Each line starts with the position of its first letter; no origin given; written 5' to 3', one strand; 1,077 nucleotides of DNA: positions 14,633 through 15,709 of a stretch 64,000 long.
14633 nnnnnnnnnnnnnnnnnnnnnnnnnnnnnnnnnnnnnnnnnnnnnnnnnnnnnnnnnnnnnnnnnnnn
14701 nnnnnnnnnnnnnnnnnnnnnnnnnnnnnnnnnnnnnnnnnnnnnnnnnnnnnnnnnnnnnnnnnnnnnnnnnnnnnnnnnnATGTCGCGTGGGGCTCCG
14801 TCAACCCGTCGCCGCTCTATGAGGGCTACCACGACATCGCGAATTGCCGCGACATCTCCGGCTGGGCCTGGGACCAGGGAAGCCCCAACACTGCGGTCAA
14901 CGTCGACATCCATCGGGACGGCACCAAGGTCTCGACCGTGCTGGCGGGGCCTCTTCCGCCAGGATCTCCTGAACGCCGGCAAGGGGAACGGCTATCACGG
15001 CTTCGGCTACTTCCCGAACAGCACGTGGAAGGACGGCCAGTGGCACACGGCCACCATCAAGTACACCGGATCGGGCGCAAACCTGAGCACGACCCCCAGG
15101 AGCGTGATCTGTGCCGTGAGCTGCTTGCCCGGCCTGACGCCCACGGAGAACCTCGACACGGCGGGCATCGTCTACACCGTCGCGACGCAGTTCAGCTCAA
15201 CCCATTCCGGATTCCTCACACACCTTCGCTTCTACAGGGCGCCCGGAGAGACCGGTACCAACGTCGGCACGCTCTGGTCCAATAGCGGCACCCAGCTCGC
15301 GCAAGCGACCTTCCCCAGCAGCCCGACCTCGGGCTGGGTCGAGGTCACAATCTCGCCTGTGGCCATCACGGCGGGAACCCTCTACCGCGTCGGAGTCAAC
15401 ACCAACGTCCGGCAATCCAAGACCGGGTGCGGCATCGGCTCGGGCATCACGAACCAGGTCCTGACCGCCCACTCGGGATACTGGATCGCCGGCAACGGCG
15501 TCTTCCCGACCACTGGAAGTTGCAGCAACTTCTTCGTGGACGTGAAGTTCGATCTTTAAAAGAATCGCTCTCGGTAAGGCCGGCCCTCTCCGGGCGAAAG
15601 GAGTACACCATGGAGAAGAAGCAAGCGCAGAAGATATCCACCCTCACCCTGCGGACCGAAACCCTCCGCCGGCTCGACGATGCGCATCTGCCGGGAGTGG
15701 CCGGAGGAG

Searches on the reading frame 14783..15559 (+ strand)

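Call 13: search_protein_families(library=pfam, proteins=[window:14783-15559:+], max_evalue=0.1)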
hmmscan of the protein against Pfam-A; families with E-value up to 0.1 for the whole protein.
window:14783-15559:+ (258 aa): 1 family
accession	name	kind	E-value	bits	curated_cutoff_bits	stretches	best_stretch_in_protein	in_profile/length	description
PF13313.11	DUF4082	-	3.5e-24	85.8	28.4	1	127-252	11-143/143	Domain of unknown function (DUF4082)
